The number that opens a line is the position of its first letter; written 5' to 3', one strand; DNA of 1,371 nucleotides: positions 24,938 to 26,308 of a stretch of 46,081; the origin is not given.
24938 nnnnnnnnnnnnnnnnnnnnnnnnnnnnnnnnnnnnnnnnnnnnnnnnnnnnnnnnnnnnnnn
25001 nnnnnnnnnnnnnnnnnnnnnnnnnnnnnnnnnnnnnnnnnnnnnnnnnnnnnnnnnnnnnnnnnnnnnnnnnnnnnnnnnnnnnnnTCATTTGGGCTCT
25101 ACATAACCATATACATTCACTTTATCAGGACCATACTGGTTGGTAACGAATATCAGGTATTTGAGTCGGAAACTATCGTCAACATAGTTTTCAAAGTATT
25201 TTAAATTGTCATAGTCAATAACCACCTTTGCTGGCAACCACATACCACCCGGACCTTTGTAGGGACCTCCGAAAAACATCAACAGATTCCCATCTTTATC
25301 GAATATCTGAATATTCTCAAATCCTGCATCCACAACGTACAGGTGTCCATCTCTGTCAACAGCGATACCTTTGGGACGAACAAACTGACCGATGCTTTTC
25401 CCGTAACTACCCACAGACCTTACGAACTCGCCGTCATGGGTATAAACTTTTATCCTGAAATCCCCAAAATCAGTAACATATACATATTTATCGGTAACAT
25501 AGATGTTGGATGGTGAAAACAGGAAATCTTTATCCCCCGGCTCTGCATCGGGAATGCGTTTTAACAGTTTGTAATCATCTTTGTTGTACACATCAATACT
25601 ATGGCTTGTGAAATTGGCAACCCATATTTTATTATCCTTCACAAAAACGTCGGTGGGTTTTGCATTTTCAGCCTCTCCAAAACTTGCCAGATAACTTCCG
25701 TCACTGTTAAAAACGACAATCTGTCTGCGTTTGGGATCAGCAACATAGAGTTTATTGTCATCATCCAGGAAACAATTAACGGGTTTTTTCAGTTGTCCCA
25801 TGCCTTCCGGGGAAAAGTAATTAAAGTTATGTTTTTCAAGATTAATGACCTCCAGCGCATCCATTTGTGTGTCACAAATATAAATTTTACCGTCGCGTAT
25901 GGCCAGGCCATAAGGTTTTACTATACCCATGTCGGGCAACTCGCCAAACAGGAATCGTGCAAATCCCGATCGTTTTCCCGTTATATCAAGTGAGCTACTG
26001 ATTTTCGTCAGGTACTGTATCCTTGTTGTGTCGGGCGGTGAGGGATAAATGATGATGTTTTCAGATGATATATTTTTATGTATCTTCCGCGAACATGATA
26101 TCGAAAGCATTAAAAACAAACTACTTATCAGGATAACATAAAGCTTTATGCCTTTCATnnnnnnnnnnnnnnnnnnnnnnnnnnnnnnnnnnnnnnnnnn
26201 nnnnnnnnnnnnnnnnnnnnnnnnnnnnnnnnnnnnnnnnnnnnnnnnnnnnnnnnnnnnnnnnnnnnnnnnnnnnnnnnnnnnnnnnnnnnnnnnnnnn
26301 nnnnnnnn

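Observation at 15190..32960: Approx. 17.8-kb multihaem cytochrome / NHL-propeller / beta-barrel island: candidate extracellular electron-transfer system in an FCB-type genome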

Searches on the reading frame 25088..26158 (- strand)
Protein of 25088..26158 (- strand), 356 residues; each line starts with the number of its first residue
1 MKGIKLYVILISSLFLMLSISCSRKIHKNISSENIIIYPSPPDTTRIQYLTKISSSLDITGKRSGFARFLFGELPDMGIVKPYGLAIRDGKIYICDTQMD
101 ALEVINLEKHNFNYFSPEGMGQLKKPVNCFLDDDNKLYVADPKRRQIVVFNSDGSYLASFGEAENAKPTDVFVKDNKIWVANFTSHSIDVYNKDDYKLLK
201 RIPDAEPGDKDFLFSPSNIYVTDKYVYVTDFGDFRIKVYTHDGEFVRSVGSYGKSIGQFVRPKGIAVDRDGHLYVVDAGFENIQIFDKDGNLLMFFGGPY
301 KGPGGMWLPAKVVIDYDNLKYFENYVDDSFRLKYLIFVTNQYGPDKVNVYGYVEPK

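Call 4: search_protein_families(library=pfam, proteins=[window:25088-26158:-], max_evalue=0.01)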
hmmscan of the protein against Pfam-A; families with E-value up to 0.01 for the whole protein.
window:25088-26158:- (356 aa): 4 families
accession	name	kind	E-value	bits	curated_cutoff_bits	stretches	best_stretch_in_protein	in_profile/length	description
PF01436.27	NHL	-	1.2e-14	54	20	1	259-282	1-22/28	NHL repeat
PF17170.10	DUF5128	-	4.5e-09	36.4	22.9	1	211-292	40-124/321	6-bladed beta-propeller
PF08450.18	SGL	-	2.2e-05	24.6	26.3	0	224-293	146-217/246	SMP-30/Gluconolactonase/LRE-like region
PF25021.1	TEN_NHL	-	3.1e-05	23.6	27.1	1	258-293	140-173/357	Teneurin NHL domain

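Call 5: search_protein_families(library=ncbifam, proteins=[window:25088-26158:-], max_evalue=0.01)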
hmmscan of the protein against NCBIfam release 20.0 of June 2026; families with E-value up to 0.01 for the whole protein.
window:25088-26158:- (356 aa): 5 families
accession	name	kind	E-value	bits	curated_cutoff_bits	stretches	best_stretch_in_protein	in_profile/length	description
NF035926.1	scyF_NHL_VPEP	equivalog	7.3e-34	117.5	350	2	177-334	115-270/376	scytonemin biosynthesis PEP-CTERM protein ScyF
NF047780.1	LIC12708_fam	subfamily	1.2e-11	44.1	150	2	215-293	58-153/391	LIC_12708 family protein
NF033206.1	ScyE_fam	subfamily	0.0002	21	80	0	259-288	139-167/333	ScyD/ScyE family protein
TIGR03866.1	PQQ_ABC_repeats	subfamily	0.0013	17.9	287.3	0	260-289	41-71/310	PQQ-dependent catabolism-associated beta-propeller protein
NF052228.1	T9SS_PorZ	equivalog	0.0017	16.9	260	0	206-325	383-498/757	type IX secretion system anionic LPS delivery protein PorZ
